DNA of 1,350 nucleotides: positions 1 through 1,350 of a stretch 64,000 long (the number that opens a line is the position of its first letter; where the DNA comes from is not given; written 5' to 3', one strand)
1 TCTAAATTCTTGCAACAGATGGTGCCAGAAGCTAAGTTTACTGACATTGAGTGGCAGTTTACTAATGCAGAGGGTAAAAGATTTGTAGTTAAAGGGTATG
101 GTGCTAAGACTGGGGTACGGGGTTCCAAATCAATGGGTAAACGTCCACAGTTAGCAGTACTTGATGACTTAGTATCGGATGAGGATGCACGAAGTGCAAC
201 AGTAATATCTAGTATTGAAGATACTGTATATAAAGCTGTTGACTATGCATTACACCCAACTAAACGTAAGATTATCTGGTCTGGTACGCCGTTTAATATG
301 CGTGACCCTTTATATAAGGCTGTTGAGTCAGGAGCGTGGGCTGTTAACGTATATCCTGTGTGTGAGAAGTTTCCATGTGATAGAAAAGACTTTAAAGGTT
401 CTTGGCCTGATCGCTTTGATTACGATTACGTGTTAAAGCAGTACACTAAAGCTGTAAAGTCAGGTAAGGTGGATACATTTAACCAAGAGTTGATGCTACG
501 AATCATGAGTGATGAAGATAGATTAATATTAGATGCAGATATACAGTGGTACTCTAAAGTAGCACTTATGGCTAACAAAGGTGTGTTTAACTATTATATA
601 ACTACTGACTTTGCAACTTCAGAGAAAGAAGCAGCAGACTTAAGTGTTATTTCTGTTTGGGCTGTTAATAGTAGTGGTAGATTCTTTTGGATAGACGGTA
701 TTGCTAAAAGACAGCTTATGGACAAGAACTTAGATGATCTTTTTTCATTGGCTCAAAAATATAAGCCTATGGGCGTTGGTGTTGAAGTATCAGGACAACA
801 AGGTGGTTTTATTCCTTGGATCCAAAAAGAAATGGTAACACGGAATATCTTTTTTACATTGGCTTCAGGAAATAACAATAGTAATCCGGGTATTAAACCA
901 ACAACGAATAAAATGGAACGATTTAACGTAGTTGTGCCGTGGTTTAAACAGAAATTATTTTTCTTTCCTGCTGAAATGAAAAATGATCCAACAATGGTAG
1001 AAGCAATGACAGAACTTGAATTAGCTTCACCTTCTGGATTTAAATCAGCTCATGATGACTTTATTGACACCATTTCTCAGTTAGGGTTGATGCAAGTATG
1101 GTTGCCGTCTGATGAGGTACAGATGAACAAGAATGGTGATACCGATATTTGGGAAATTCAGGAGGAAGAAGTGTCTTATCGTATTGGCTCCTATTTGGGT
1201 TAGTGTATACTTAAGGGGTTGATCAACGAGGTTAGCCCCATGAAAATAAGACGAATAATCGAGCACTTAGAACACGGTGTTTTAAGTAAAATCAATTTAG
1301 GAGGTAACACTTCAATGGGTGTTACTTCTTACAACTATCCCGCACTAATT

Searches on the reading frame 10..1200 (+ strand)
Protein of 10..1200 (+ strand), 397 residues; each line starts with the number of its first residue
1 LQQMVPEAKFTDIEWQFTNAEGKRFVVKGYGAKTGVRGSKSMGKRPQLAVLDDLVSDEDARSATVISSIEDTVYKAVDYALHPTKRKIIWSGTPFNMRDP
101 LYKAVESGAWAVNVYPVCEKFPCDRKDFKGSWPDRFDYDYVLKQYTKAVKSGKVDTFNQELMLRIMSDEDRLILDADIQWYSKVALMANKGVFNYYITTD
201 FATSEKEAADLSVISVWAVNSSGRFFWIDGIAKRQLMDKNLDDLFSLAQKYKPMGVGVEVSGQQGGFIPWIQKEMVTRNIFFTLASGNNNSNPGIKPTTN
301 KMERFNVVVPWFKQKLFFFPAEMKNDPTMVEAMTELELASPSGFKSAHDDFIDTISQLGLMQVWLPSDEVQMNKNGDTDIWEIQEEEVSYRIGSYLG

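Call 35: search_protein_families(library=pfam, alignment_id=A2, max_evalue=0.001)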
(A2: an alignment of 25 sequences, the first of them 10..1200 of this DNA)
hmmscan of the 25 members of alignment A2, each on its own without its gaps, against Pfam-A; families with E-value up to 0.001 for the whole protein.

A. member 1, window:10-1200:+ (397 aa): 0 families

B. families by the number of members that match (of 25 scanned): 2 families
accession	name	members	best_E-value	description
PF21825.2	crAss001_48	1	1.4e-10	crAss001_48 related protein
PF13479.12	AAA_24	1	1.4e-09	AAA domain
